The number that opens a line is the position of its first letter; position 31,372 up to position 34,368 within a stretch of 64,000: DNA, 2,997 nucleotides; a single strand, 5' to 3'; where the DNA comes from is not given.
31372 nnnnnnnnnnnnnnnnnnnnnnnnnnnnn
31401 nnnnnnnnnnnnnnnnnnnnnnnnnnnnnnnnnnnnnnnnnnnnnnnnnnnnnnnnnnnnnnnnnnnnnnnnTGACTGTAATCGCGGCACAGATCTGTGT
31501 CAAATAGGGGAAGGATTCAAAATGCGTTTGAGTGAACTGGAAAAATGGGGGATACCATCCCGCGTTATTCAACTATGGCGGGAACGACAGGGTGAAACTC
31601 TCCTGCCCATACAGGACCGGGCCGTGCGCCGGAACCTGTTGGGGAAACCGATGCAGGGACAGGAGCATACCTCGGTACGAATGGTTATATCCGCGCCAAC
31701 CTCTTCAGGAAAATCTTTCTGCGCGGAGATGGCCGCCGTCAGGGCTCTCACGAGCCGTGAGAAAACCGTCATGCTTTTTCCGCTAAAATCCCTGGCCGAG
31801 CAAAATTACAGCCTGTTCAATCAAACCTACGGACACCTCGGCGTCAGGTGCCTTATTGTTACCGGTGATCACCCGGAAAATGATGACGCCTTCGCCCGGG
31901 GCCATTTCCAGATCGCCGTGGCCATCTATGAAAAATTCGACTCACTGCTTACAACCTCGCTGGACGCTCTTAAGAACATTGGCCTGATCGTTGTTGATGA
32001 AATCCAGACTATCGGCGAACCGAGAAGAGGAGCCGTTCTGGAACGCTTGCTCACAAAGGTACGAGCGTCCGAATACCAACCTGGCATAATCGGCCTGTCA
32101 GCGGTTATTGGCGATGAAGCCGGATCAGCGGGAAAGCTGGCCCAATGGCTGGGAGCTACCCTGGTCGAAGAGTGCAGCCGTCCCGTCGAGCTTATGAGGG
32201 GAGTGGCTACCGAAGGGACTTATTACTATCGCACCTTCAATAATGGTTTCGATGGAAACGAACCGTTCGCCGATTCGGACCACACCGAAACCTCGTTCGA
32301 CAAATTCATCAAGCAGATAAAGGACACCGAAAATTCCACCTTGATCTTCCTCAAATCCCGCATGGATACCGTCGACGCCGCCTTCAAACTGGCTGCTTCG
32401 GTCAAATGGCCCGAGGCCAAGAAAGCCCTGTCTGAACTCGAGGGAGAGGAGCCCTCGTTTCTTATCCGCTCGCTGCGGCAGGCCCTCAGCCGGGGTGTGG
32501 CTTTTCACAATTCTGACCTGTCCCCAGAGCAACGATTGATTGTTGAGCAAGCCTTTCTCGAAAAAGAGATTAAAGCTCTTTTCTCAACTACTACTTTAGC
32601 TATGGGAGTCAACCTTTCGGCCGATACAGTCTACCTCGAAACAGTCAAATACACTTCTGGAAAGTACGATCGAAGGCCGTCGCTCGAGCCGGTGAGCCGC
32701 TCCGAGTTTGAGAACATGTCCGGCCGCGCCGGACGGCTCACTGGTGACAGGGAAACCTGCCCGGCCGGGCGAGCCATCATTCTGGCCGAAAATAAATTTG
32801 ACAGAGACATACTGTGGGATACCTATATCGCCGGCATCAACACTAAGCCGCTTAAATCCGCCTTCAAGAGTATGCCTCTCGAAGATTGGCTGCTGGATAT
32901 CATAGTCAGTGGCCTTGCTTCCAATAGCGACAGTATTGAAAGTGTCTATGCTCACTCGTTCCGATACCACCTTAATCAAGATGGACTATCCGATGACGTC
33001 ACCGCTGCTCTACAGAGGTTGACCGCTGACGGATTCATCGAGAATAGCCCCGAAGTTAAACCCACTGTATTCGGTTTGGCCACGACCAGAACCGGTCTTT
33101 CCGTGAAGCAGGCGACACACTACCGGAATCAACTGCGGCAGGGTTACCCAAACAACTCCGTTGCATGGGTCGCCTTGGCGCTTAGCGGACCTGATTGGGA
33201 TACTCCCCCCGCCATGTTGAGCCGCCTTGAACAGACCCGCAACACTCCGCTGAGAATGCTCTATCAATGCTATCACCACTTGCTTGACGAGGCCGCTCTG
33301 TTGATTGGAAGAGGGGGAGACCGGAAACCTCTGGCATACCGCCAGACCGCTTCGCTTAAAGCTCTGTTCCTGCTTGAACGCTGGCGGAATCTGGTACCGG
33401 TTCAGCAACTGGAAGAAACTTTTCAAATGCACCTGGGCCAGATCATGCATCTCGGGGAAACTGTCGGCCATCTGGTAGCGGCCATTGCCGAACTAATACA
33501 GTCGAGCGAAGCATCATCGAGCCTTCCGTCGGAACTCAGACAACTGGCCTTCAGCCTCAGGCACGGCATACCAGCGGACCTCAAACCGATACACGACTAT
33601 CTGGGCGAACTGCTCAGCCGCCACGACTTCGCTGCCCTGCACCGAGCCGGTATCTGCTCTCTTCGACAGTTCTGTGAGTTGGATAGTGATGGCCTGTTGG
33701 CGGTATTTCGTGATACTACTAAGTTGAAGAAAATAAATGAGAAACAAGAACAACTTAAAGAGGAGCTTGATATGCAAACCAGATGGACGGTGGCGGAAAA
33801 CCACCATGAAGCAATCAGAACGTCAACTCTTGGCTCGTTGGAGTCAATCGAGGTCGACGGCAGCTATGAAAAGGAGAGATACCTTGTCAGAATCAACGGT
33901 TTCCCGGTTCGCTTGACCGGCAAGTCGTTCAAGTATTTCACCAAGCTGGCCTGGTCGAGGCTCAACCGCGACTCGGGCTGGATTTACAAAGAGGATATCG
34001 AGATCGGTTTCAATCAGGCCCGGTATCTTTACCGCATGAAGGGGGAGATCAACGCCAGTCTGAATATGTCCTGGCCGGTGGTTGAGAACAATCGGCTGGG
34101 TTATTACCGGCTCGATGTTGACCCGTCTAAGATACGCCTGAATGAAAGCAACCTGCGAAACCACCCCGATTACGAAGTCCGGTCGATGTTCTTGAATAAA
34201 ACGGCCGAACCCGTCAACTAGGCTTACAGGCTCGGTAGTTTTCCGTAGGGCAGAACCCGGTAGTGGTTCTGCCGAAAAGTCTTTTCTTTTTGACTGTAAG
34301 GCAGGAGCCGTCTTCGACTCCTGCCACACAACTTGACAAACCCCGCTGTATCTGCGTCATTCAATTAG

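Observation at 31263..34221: Two-gene operon: six-Cys zinc-ribbon miniprotein plus a bacterial Hel308/Ski2-like helicase with an extra OmpR-type winged-helix tail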

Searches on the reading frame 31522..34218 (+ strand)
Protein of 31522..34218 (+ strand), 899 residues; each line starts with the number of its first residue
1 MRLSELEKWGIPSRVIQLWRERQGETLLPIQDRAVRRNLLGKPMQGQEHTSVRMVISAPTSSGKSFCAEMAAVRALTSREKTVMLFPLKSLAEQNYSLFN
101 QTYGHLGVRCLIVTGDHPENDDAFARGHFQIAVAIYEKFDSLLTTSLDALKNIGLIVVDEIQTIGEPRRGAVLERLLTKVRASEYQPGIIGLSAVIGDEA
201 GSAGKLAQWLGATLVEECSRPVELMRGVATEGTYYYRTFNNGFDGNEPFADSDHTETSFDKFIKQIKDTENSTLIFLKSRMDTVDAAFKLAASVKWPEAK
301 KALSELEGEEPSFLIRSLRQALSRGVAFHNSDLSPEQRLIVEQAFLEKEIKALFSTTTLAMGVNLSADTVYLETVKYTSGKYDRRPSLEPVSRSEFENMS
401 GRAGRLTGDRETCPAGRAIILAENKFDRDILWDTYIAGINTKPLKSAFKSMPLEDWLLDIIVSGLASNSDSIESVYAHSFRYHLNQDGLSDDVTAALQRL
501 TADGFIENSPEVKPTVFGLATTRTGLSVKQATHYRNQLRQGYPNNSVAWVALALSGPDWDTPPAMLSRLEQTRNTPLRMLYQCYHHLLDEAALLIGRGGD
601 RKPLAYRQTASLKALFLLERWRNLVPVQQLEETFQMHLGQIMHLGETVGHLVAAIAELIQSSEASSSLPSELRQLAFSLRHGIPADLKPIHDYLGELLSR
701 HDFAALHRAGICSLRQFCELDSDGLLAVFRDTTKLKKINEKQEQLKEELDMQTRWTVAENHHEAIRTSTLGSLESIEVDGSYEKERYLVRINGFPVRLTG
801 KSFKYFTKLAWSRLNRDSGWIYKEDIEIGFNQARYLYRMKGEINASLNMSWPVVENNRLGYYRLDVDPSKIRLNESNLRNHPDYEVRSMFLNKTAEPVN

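Call 6: search_protein_families(library=pfam, proteins=[window:31522-34218:+], max_evalue=1)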
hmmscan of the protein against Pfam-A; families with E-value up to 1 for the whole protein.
window:31522-34218:+ (899 aa): 8 families
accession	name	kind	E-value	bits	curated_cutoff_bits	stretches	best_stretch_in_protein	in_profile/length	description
PF00270.35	DEAD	-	2e-22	80.1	26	1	53-197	16-161/167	DEAD/DEAH box helicase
PF22527.2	DEXQc_Suv3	-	1e-08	35.4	27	1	58-184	20-125/154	DEXQ-box helicase domain of Suv3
PF04851.21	ResIII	-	2.2e-07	31.4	22.5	1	29-161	6-134/164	Type III restriction enzyme, res subunit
PF00271.37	Helicase_C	-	3.2e-07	31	23.5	1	320-406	36-109/110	Helicase conserved C-terminal domain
PF19110.5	DUF5797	-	0.0028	17.8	25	1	452-530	87-162/163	Family of unknown function (DUF5797)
PF21280.2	Helicase_dom4_arc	-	0.0031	17.8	27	1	608-682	52-125/125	Archaeal helicase, domain 4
PF20470.4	HTH_61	-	0.025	15.4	24.3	1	454-507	38-92/92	Helix-turn-helix domain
PF13401.12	AAA_22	-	0.15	12.9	27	1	54-178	8-106/130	AAA domain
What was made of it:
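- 31522..34221 (+): Hel308-type SF2 helicase gene (899 aa); RBS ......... at 31507-31515. Pfam DEAD 2e-22 and Helicase_C 3.2e-7 (call 6).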

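Call 7: search_protein_families(library=ncbifam, proteins=[window:31522-34218:+], max_evalue=1)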
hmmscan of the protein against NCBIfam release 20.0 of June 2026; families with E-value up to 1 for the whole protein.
window:31522-34218:+ (899 aa): 22 families
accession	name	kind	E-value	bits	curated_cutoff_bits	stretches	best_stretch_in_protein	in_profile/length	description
NF002654.0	PRK02362.1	equivalog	5.6e-81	272.9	887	1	4-753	4-718/739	ATP-dependent DNA helicase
NF001308.0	PRK00254.1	equivalog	2.4e-69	234.3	1216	1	5-728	5-683/720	ATP-dependent DNA helicase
NF040935.1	helicase_Hel308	equivalog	1.2e-59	202.2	1200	1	2-687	2-648/704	ATP-dependent DNA helicase Hel308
NF002251.0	PRK01172.1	equivalog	1.6e-54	185.3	891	1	53-522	39-475/674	ATP-dependent DNA helicase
TIGR04121.1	DEXH_lig_assoc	equivalog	2.3e-15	55.4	850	2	53-282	30-260/804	ligase-associated DNA damage response DEXH box helicase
NF010338.0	PRK13767.1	equivalog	2.1e-08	32.9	849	1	55-366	52-358/877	ATP-dependent helicase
TIGR03817.1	DECH_helic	hypoth_equivalog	1.7e-07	29.9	874.1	1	49-366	49-346/742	helicase/secretion neighborhood putative DEAH-box helicase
NF008168.0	PRK10917.2-2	equivalog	2.7e-06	26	718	1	61-172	396-507/795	ATP-dependent DNA helicase RecG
NF008165.0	PRK10917.1-3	equivalog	3.1e-06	26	711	1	61-168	295-402/692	ATP-dependent DNA helicase RecG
TIGR00643.1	recG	equivalog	4e-06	25.8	659.4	1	61-193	266-393/629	ATP-dependent DNA helicase RecG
NF008166.0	PRK10917.1-4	equivalog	5.2e-06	24.8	864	1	60-194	306-441/705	ATP-dependent DNA helicase RecG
NF008163.0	PRK10917.1-1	equivalog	3e-05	22.5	796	1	58-169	296-407/692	ATP-dependent DNA helicase RecG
NF008164.0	PRK10917.1-2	equivalog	0.00033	19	785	1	58-165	304-411/704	ATP-dependent DNA helicase RecG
NF007284.0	PRK09751.1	equivalog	0.00034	17.9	1496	1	71-212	92-229/1538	ATP-dependent helicase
NF010337.0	PRK13766.1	equivalog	0.00038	18.7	610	1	54-161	33-141/781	Hef nuclease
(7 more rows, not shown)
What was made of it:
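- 31522..34221 (+): NCBIfam Hel308 models reach E 5.6e-81 (call 7).
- On Hel308/Hjm helicase: 273 bits against a cut-off of 887 for PRK02362, and 202 against 1200 for helicase_Hel308 (call 7).
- Closest known: Hachiman HamB and other bacterial Hel308-like or Ski2-like helicases. Different: Lhr-type models score at best 2e-8 (PRK13767) and 3e-4 (PRK09751) (call 7).
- NCBIfam Hel308 models: E 5.6e-81 over aa 4-753 (call 7).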

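Call 8: search_protein_families(library=padloc, proteins=[window:31522-34218:+], max_evalue=1)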
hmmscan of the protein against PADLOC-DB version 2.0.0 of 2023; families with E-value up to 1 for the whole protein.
window:31522-34218:+ (899 aa): 34 families (the best 25 are shown)
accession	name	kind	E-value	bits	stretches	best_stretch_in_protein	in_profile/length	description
PDLC00186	HamB1|HamB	-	1.1e-29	101.1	2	262-407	382-522/864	DEAD-box helicase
PDLC00187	HamB1|HamB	-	9.7e-29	98.2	2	270-409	377-510/851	DEAD-box helicase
PDLC00174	HamB1|HamB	-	1.5e-27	93.9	2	51-211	318-480/1163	DEAD-box helicase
PDLC00192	HamB1|HamB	-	3e-27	92.7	2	53-212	286-446/1104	DEAD-box helicase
PDLC04531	PDC-M23B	-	3.5e-27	92.9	2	318-409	620-703/1060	-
PDLC00177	HamB1|HamB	-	1.8e-25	87.3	2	259-428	377-539/841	DEAD-box helicase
PDLC00176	HamB1|HamB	-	3.7e-25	86.1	2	251-408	352-502/845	DEAD-box helicase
PDLC00194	HamB1|HamB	-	1.1e-24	84.4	2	26-223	228-419/995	DEAD-box helicase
PDLC00200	HamB2|HamB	-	6.8e-24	81.9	2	318-407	440-521/865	DEAD-box helicase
PDLC00190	HamB1|HamB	-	3.6e-21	73.3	1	57-407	163-505/866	DEAD-box helicase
PDLC00185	HamB1|HamB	-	1.7e-20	70.5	2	317-407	434-515/871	DEAD-box helicase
PDLC00188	HamB1|HamB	-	1.2e-16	58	2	55-211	262-420/1037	DEAD-box helicase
PDLC00199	HamB2|HamB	-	1.4e-16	57.7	2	316-407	426-508/841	DEAD-box helicase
PDLC03960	SngC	-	9.1e-16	55.7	1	25-415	23-366/720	-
PDLC00184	HamB1|HamB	-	2e-15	54.1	2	266-428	325-477/738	DEAD-box helicase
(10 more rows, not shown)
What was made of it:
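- On Hachiman (HamA-HamB) defence system: PADLOC hits are confined to HamB helicase-core segments (call 8).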

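Call 9: find_homologous_proteins(query=window:31522-34218:+, max_evalue=1e-10)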
Query window:31522-34218:+ (899 aa): 1769 proteins with E <= 1e-10 among 8000 candidates; the best 120 are listed.
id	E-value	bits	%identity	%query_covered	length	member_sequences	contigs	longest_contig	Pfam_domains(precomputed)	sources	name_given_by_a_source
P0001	0.0e+0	2041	100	100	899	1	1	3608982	PF00270.36,PF00271.38,PF22527.3,PF04851.22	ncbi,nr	ncbi:MAG: DEAD/DEAH box helicase [Candidatus Zixiibacteriota bacterium]|nr:MAG: DEAD/DEAH box helica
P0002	0.0e+0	1292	64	100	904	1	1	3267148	PF00270.36,PF00271.38,PF22527.3,PF04851.22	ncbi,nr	ncbi:MAG: DEAD/DEAH box helicase [Candidatus Zixiibacteriota bacterium]|nr:MAG: DEAD/DEAH box helica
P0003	0.0e+0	1228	61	100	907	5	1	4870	PF00270.36,PF00271.38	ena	-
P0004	0.0e+0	1227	60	100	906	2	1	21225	PF00270.36,PF00271.38,PF21280.3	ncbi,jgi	jgi:replicative superfamily II helicase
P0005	0.0e+0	1222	61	100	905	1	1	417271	PF00270.36,PF00271.38,PF22527.3,PF04851.22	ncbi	ncbi:MAG: DEAD/DEAH box helicase [Candidatus Zixiibacteriota bacterium]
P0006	0.0e+0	1218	61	100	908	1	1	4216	PF00270.36,PF00271.38,PF22527.3,PF04851.22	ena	-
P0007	0.0e+0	1209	60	100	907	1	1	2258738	PF00270.36,PF00271.38,PF21280.3,PF22527.3,PF04851.22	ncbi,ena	-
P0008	0.0e+0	1200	61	99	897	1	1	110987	PF00270.36,PF00271.38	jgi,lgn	-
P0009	0.0e+0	1183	61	100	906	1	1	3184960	PF00270.36,PF00271.38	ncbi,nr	ncbi:MAG: DEAD/DEAH box helicase [Candidatus Zixiibacteriota bacterium]|nr:MAG: DEAD/DEAH box helica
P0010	0.0e+0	1181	59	100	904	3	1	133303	PF00270.36,PF00271.38,PF22527.3,PF04851.22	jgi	-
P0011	0.0e+0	1175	59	100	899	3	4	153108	PF00270.36,PF00271.38,PF22527.3,PF04851.22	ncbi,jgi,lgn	-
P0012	0.0e+0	1172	59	100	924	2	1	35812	PF00270.36,PF00271.38,PF22527.3,PF04851.22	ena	-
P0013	0.0e+0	1165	59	100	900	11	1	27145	PF00270.36,PF00271.38,PF22527.3,PF04851.22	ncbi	-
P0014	0.0e+0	1156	61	93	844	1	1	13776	PF00270.36,PF00271.38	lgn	-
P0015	0.0e+0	1156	59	99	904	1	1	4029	PF00270.36,PF00271.38,PF22527.3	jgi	jgi:helicase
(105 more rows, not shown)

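Call 11: find_related_loci(query=A1, collection=genome_contigs, flank=4000)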
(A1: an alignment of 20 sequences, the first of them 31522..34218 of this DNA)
Query A1 (899 aa) in genome_contigs; peptide patterns used: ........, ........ (x = any residue, [..] = any of these).
183 stretches matched a pattern; 138 encode a relative of the query (tblastn E <= 1e-3); the best 80 are kept; 80 distinct loci.
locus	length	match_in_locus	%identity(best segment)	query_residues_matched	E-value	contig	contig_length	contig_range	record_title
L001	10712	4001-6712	64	1-899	0e+0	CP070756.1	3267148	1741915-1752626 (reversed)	MAG: Candidatus Zixiibacteriota bacterium isolate bin295 chromosome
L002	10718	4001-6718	60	1-899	0e+0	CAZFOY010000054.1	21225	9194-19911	MAG TPA_asm: uncultured Ignavibacteriales bacterium isolate binchicken_co224_254 genome assembly, contig: NODE_2229_leng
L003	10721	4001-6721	61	1-899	0e+0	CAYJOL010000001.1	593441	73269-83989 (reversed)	MAG TPA_asm: uncultured Ignavibacteriales bacterium isolate ERP124720_co1_93 genome assembly, contig: NODE_15_length_593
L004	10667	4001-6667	59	1-887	0e+0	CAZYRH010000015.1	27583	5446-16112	MAG TPA_asm: uncultured Ignavibacteriales bacterium isolate binchicken_co100_268 genome assembly, contig: NODE_2555_leng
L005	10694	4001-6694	57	1-890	0e+0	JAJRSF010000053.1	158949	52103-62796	MAG: Candidatus Zixiibacteriota bacterium isolate Dive100_bin4.60 k141_609704, whole genome shotgun sequence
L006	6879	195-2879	58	1-895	0e+0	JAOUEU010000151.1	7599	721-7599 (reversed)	MAG: Candidatus Zixiibacteriota bacterium isolate 4_1_July_SF_Bin17 4_1_July_SF_Bin17_scaffold_5204_c1, whole genome sho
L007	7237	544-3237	56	1-899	0e+0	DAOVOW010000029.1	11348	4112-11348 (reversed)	MAG TPA_asm: bacterium isolate CSMAG_1533 CSMAG_1533_k141_214977_length_11348_cov_39.6078, whole genome shotgun sequence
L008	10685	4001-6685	56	1-899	0e+0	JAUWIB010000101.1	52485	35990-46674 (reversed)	MAG: bacterium isolate CSMAG_2283 CSMAG_2283_k141_1494874_length_52485_cov_12.9867, whole genome shotgun sequence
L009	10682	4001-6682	57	1-895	0e+0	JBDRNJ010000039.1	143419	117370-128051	MAG: bacterium isolate MEGAHIT-group-1.882 k141_8194634, whole genome shotgun sequence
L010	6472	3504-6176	56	1-889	0e+0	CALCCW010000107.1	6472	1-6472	MAG TPA_asm: uncultured candidate division Zixibacteria bacterium isolate DRR093004_bin.15_CONCOCT_v1.1_MAG genome assem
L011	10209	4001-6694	56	1-899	0e+0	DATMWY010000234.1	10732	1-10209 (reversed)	MAG TPA_asm: Candidatus Deferrimicrobium sp. isolate SMAG_U13106 k141_215927, whole genome shotgun sequence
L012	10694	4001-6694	55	1-899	0e+0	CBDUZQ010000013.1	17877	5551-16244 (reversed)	MAG TPA_asm: uncultured bacterium isolate SRR22302363_binner12_Refined_60 genome assembly, contig: ERZ25749332.1214, who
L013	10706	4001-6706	56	1-899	0e+0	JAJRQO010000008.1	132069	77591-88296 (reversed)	MAG: Candidatus Zixiibacteriota bacterium isolate Dive100_bin10.64 k141_234439, whole genome shotgun sequence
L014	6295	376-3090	54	1-893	0e+0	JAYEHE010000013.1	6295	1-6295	MAG: Candidatus Zixiibacteriota bacterium isolate MAG226 MAG226_13, whole genome shotgun sequence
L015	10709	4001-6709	55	1-899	0e+0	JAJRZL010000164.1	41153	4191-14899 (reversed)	MAG: Candidatus Zixiibacteriota bacterium isolate Dive96_bin4.195 k141_2272638, whole genome shotgun sequence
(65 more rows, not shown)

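Call 60: search_solved_structures(query=window:31522-34218:+, max_evalue=0.00001)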
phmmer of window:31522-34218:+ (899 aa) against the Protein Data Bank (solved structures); distinct sequences matched with E-value up to 0.00001: 53.
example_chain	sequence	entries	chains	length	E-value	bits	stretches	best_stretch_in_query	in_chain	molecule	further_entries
2zj2_A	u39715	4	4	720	1e-51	179.2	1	12-727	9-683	Putative ski2-type helicase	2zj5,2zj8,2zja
2p6r_A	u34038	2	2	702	3.3e-50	174.2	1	13-524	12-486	afUHEL308 HELICASE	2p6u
9b15_A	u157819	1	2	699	8.2e-49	169.5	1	13-524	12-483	ATP-dependent DNA helicase Hel308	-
2va8_A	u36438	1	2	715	4.2e-40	140.7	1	6-461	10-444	SKI2-TYPE HELICASE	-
8alz_B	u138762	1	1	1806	1.2e-34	122.6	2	48-424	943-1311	Activating signal cointegrator 1 complex subunit 3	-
6qdv_B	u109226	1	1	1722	2.9e-33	118.1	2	53-384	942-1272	U5 small nuclear ribonucleoprotein 200 kDa helicase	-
4f91_B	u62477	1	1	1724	2.9e-33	118.1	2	53-384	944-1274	U5 small nuclear ribonucleoprotein 200 kDa helicase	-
4f92_B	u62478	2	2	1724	3e-33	118.1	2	53-384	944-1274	U5 small nuclear ribonucleoprotein 200 kDa helicase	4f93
5urj_A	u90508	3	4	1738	3e-33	118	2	53-384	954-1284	U5 small nuclear ribonucleoprotein 200 kDa helicase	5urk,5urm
4kit_B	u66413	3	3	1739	3.1e-33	118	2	53-384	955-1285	U5 small nuclear ribonucleoprotein 200 kDa helicase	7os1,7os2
6s8q_B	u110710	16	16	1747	3.1e-33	118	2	53-384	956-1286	U5 small nuclear ribonucleoprotein 200 kDa helicase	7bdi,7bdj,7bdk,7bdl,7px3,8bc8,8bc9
6s9i_B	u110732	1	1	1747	3.4e-33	117.8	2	53-384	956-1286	U5 small nuclear ribonucleoprotein 200 kDa helicase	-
6s8o_B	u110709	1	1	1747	3.6e-33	117.8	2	54-383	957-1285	U5 small nuclear ribonucleoprotein 200 kDa helicase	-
3jcr_C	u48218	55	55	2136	6.8e-33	116.9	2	53-384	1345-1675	hBrr2 | U5 small nuclear ribonucleoprotein 200 kDa helicase | Brr2, U5 small nuclear ribonucleoprotein 200 kDa helicase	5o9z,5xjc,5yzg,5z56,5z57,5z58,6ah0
7zpq_CA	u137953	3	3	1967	1.7e-28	102.3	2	50-479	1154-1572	SLH1 isoform 1 | RQC trigger complex helicase SLH1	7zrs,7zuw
8vx9_B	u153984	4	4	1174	1.5e-16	62.8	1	53-209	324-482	HamB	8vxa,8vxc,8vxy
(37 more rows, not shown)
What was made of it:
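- Closest known: Hachiman HamB and other bacterial Hel308-like or Ski2-like helicases. Different: Similarity to HamB is confined to the helicase core (calls 8, 60).
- PDB phmmer: Hjm 1e-51, Hel308 3e-50 (call 60). PADLOC HamB models hit the helicase core at E 1e-29 (call 8), and HamB 8vx9 appears among the PDB hits at 1.5e-16 (call 60). ASCC3, Brr2, SLH1, Ski2 and Mtr4 are all significant PDB sequence hits at 1e-34 to 1e-17 (call 60).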

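Call 73: predict_structure(alignment_id=A3)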
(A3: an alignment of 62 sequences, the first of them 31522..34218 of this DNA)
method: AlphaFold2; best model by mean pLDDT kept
length: 899 residues; sequences in the alignment: 62
mean_pLDDT: 86.1   pTM: 0.77
mean pLDDT of the five models: 86.1, 86.1, 85.5, 85.0, 84.0
residues with pLDDT >= 90: 480; 70-90: 327; 50-70: 65; < 50: 27
segments of 3 or more residues with pLDDT < 50: 750-770, 896-899
pLDDT, mean of each block of 10 residues (from residue 1): 90 93 88 93 65 88 89 92 92 90 93 86 92 96 94 93 88 96 94 72 89 89 90 90 88 63 83 90 92 94 90 92 95 89 92 87 83 81 68 84 74 82 89 81 85 96 94 95 88 91 93 95 94 95 95 91 84 91 92 79 84 96 95 92 94 95 89 95 93 88 92 87 83 84 70 33 36 80 87 85 92 83 76 76 72 74 87 89 87 52
secondary structure, 60 per line:
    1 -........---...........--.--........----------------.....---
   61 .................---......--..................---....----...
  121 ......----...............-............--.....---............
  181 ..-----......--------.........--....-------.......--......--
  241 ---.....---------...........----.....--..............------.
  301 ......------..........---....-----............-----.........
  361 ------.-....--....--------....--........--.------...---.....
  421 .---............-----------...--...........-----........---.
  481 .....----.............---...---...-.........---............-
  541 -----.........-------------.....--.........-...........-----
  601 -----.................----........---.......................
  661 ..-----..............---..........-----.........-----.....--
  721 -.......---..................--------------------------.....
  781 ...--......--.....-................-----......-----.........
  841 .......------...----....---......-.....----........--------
elements in order (helices of 4 or more, strands of 3 or more residues): H3-9 H13-23 H29-36 E53-57 H61-77 E81-86 H89-106 E110-113 H118-126 E131-135 H136-145 H147-152 E153-158 H161-165 H169-182 E188-193 H202-210 E213-216 E224-230 E233-238 E244-248 H258-268 E273-277 H280-293 H300-306 H313-322 E326-329 H335-346 E352-356 H357-360 E369-372 E375-378 E387-390 H393-400 E416-421 H425-436 H453-463 H469-476 H480-485 H490-502 E506-508 E512-514 H516-524 H528-539 H546-554 H568-572 H575-583 H585-595 H606-622 H627-634 H638-662 H668-681 H685-694 H700-708 H714-718 H722-728 H732-749 E776-783 E786-791 E794-798 H800-815 H823-826 H832-847 E854-856 E861-864 E871-873 H875-879 H884-891
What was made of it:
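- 31522..34221 (+): AlphaFold model: pLDDT 86.1, pTM 0.77 (call 73).
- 33769..33831 (+): Disordered linker (aa 750-770). pLDDT is about 33-36 over these residues in the full-length model (call 73).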
